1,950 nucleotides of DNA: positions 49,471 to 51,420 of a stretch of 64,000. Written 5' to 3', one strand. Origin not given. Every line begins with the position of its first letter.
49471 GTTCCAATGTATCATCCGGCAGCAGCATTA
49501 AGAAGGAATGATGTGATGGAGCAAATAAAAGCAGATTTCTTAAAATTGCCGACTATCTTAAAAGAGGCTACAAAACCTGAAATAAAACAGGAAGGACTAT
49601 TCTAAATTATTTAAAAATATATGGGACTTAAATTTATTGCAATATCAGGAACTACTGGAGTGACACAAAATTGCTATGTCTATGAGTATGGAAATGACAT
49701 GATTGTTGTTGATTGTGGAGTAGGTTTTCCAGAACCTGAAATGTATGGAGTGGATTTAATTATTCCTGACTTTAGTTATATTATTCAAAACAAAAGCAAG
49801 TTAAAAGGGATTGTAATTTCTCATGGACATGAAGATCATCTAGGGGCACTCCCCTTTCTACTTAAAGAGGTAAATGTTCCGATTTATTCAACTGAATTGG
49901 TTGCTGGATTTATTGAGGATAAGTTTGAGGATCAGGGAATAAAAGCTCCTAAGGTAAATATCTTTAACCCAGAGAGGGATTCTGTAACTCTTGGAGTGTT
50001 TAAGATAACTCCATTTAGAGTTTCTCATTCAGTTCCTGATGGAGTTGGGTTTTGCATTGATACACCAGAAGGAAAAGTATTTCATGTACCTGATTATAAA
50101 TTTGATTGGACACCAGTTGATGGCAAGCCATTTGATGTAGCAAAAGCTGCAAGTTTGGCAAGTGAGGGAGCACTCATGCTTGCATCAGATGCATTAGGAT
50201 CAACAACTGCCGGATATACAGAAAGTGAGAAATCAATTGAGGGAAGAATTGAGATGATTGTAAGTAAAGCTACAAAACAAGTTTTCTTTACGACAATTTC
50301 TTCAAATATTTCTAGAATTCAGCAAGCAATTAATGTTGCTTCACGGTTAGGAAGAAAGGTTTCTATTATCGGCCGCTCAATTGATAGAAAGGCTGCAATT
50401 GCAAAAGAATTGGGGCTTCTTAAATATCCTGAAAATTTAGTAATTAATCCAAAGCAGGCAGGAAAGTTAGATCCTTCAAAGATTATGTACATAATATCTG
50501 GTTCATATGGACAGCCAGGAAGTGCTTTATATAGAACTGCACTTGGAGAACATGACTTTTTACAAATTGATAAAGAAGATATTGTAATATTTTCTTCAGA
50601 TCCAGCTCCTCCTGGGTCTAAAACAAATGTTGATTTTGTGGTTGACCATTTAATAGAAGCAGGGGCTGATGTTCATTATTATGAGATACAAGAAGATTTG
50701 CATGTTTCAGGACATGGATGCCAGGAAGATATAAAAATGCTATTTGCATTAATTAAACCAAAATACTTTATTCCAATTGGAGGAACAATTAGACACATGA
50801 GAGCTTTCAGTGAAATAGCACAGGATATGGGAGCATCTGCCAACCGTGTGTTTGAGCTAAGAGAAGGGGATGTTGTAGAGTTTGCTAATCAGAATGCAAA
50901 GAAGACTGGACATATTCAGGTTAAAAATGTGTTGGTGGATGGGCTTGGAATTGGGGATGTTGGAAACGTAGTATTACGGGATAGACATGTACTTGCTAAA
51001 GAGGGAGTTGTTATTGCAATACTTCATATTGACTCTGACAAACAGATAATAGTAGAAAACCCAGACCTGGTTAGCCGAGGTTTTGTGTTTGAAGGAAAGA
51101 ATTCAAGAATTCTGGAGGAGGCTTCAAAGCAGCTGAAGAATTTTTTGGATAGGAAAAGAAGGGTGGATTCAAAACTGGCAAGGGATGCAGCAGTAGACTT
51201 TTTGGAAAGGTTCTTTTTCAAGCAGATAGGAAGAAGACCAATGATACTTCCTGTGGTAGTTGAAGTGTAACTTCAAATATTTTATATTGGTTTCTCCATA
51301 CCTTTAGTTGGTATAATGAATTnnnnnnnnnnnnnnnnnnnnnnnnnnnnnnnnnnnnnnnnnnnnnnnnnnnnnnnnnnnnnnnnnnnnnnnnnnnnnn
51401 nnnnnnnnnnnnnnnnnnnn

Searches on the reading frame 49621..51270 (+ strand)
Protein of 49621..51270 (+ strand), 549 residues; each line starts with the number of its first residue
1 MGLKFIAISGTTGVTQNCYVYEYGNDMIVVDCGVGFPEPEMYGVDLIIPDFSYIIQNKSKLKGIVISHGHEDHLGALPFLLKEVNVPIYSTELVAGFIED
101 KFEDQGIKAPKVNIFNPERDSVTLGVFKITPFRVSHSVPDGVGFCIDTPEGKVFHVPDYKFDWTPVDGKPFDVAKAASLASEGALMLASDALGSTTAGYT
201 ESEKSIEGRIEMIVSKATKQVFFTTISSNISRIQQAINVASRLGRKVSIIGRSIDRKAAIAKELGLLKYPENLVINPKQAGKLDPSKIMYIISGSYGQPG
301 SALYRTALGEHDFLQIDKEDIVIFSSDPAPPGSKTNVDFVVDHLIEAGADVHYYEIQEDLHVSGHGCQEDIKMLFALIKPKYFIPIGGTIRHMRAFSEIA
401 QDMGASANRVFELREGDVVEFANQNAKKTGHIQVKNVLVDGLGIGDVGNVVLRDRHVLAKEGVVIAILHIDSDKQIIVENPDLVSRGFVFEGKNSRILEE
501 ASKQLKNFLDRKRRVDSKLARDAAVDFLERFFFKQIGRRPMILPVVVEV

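Call 25: search_protein_families(library=pfam, proteins=[window:49621-51270:+], max_evalue=0.001)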
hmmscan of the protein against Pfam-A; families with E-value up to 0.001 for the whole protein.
window:49621-51270:+ (549 aa): 5 families
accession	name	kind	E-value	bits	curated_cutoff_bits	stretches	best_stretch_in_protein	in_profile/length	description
PF22505.1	RNase_J_b_CASP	-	1.6e-33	115.6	27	1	219-344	2-126/126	Ribonuclease J, beta-CASP domain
PF17770.6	RNase_J_C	-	5.2e-24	85.6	23.8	1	451-549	1-102/102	Ribonuclease J C-terminal domain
PF00753.33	Lactamase_B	-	7.2e-14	52.6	22.7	1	12-156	2-147/196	Metallo-beta-lactamase superfamily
PF12706.13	Lactamase_B_2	-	2.4e-12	47.3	27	1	28-162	3-147/200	Beta-lactamase superfamily domain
PF07521.17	RMMBL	-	2e-08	34.5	21.6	1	359-404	10-57/63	Zn-dependent metallo-hydrolase RNA specificity domain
